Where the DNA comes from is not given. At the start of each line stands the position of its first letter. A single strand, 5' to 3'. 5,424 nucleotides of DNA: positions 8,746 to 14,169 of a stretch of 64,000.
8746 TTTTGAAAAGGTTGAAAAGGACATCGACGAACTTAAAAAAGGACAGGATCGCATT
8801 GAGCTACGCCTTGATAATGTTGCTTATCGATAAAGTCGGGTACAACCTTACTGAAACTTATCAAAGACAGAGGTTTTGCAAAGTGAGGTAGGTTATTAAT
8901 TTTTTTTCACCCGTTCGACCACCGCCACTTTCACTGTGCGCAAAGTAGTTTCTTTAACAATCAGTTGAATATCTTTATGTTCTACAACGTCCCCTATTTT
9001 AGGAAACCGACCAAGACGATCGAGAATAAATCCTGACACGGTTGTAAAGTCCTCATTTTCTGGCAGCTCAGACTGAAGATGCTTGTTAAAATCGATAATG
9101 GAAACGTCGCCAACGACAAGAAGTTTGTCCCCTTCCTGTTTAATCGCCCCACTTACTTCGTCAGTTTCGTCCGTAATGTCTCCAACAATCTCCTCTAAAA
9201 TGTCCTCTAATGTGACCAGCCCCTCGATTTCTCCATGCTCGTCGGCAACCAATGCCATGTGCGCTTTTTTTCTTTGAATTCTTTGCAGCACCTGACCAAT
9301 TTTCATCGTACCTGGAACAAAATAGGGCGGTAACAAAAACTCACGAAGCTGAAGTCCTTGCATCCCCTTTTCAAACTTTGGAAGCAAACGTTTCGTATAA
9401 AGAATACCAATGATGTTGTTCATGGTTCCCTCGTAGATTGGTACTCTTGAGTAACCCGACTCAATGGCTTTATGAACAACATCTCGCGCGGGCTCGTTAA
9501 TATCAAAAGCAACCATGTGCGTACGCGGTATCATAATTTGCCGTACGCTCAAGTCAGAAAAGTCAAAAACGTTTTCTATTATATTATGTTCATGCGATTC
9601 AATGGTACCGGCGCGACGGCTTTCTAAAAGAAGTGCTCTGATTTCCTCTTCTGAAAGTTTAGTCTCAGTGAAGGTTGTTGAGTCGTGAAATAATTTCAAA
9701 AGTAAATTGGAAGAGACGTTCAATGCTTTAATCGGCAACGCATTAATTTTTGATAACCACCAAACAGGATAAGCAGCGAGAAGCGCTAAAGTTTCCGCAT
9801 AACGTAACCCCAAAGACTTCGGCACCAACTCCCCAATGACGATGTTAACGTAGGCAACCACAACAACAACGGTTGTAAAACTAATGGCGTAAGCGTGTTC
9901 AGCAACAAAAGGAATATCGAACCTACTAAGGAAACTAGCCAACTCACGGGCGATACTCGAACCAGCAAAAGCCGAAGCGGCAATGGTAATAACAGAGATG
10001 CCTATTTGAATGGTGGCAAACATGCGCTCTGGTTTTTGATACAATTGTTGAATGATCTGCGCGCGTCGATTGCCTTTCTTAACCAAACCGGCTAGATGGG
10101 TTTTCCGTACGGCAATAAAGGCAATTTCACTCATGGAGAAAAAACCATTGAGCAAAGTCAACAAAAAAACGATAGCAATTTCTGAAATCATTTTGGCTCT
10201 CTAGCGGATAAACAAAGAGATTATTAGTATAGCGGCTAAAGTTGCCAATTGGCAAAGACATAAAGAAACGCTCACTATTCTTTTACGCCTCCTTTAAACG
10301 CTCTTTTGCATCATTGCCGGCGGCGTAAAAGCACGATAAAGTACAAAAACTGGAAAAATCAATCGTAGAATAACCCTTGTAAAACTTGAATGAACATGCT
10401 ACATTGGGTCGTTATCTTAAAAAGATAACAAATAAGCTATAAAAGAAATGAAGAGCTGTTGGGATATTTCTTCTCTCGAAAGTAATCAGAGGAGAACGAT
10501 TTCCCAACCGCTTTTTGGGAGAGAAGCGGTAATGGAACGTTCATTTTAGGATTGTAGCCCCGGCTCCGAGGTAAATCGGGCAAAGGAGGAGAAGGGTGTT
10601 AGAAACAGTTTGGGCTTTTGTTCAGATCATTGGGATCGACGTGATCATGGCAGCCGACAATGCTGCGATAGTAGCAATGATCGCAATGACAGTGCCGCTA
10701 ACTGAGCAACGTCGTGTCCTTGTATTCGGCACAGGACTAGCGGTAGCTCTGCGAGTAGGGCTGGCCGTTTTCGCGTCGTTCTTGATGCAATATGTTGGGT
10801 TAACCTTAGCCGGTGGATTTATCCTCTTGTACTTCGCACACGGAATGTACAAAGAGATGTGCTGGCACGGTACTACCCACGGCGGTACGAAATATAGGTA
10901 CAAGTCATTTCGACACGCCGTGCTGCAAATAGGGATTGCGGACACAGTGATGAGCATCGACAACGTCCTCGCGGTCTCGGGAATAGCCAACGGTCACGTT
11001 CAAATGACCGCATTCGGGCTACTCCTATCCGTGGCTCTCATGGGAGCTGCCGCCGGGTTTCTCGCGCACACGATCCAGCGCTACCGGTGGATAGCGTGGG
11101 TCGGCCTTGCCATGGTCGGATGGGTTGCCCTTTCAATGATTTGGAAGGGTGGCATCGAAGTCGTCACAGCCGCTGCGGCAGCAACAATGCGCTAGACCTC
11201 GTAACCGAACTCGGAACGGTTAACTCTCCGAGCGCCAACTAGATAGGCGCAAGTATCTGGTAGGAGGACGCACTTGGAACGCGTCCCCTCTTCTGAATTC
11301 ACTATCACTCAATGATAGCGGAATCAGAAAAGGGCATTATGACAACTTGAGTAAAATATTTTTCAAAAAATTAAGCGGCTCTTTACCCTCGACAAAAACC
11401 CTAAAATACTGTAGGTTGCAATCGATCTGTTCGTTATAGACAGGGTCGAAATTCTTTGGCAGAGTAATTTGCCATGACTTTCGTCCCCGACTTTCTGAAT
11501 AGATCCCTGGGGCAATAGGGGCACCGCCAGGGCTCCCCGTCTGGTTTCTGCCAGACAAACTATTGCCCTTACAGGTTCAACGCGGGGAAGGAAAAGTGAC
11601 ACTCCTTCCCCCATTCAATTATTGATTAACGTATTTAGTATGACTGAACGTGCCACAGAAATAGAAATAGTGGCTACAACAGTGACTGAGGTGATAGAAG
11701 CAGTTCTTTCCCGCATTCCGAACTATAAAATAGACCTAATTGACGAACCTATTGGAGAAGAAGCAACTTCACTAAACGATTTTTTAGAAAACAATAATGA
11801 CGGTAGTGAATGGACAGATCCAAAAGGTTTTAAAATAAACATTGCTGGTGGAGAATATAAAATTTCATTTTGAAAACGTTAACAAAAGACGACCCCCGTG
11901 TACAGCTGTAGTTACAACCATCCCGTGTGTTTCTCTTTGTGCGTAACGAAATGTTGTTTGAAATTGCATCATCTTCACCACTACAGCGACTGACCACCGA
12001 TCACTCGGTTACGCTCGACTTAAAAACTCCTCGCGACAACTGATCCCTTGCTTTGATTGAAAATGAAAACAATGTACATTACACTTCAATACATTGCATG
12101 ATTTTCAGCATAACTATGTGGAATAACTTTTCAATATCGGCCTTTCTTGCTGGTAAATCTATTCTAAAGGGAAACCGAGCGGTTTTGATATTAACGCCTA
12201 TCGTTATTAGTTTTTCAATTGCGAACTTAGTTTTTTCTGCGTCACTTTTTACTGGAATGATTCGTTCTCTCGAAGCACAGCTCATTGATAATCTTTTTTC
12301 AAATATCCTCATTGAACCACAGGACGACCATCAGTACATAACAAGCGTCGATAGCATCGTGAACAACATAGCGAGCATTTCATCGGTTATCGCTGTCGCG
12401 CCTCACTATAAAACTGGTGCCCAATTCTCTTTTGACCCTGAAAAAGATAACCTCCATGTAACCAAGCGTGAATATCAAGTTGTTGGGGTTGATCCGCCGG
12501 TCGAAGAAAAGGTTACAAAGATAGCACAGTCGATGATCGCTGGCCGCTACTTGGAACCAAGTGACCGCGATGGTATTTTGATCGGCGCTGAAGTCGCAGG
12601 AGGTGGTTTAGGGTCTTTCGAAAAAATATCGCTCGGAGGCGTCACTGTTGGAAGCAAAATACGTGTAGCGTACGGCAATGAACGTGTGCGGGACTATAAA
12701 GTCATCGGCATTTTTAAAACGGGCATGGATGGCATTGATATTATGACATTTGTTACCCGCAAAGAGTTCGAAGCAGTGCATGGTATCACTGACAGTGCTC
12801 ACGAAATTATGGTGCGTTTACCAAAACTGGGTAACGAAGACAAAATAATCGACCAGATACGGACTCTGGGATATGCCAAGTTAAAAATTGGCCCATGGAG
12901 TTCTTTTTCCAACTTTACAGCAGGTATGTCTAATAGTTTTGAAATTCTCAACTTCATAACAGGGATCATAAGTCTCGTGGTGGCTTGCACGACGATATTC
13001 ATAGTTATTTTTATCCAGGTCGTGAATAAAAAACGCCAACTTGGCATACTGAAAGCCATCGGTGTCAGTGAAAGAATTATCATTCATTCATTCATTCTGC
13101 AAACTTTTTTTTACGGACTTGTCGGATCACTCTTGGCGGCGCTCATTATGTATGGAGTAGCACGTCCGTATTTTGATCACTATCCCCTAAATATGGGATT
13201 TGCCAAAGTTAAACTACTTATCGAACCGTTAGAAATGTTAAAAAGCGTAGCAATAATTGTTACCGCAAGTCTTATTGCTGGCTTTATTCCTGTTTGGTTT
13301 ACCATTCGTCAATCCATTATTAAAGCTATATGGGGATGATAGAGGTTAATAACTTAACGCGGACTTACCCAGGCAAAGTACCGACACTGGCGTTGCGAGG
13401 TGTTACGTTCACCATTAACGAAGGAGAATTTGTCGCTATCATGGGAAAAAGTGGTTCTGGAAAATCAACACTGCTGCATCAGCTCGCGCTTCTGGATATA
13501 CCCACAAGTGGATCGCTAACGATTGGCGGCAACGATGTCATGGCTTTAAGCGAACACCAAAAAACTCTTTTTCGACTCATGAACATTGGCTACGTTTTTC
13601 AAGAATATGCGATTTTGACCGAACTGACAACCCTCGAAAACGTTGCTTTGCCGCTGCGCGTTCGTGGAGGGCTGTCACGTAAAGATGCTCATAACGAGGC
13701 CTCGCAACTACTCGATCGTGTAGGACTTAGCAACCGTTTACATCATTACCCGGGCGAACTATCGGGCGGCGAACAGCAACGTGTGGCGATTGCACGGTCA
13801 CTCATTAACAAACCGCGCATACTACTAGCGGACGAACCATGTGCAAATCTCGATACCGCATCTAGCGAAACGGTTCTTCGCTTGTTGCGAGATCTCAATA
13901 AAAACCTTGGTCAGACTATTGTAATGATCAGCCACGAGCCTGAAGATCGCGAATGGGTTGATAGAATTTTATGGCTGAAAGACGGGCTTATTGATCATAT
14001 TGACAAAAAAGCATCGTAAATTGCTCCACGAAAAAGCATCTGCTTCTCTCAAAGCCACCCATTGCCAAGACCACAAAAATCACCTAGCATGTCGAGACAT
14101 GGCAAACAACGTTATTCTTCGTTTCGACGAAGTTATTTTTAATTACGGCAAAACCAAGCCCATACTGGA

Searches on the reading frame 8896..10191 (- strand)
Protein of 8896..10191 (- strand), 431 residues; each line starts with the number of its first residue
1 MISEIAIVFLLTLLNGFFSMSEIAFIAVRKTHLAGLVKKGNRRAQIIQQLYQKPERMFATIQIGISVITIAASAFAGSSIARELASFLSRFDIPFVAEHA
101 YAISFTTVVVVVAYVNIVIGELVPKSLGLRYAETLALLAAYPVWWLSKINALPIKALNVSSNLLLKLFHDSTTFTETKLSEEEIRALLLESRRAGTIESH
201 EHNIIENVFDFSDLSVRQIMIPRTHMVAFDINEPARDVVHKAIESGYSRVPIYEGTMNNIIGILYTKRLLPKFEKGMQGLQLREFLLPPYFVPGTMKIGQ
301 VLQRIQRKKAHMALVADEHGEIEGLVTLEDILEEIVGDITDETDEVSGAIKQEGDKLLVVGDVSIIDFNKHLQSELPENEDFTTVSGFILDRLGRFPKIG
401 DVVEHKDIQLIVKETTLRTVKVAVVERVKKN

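Call 20: search_protein_families(library=pfam, proteins=[window:8896-10191:-], max_evalue=0.001)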
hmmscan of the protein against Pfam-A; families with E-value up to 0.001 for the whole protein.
window:8896-10191:- (431 aa): 3 families
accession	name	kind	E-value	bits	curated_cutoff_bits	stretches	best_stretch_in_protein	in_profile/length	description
PF01595.25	CNNM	-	1.9e-43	148.7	28.4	1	7-201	3-181/181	Cyclin M transmembrane N-terminal domain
PF03471.22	CorC_HlyC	-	6.4e-17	61.8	27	1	351-428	2-80/81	Transporter associated domain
PF00571.33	CBS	-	2.6e-14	53.7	24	2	288-336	8-56/57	CBS domain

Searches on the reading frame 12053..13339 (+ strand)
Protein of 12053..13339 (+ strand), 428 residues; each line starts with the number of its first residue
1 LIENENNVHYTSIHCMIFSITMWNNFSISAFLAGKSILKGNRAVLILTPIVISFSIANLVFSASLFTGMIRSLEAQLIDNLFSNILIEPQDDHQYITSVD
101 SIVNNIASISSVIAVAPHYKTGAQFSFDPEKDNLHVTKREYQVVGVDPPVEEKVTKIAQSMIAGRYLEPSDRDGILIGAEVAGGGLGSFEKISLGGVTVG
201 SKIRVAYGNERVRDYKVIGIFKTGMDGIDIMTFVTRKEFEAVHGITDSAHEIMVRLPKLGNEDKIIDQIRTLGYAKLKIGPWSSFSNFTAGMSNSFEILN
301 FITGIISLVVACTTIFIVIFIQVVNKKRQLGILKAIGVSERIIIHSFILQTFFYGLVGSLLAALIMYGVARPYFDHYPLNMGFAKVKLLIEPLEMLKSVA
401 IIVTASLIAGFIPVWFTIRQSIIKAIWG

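Call 20: search_protein_families(library=pfam, proteins=[window:12053-13339:+], max_evalue=0.001)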
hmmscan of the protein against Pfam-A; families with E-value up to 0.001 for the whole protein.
window:12053-13339:+ (428 aa): 2 families
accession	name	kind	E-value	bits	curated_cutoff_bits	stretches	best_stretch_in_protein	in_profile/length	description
PF12704.14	MacB_PCD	-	6.5e-13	49.9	27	1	46-271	2-206/207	MacB-like periplasmic core domain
PF02687.27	FtsX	-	7.5e-12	45.8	25.5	1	302-421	2-119/120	FtsX-like permease C-terminal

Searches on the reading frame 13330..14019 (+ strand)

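Call 20: search_protein_families(library=pfam, proteins=[window:13330-14019:+], max_evalue=0.001)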
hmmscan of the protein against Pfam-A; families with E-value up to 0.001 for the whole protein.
window:13330-14019:+ (229 aa): 5 families
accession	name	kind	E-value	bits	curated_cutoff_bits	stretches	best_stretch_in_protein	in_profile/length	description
PF00005.33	ABC_tran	-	2.2e-34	119.4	25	1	22-172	1-137/137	ABC transporter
PF02463.25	SMC_N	-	2.6e-06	27.5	40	1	32-205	24-200/220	RecF/RecN/SMC N terminal domain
PF13555.12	AAA_29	-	7.5e-05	22.8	27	1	24-51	14-41/61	P-loop containing region of AAA domain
PF13481.12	AAA_25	-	0.00021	21.4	27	0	29-54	30-55/195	AAA domain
PF13304.12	AAA_21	-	0.00024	21.7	27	0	34-55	1-22/304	AAA domain, putative AbiEii toxin, Type IV TA system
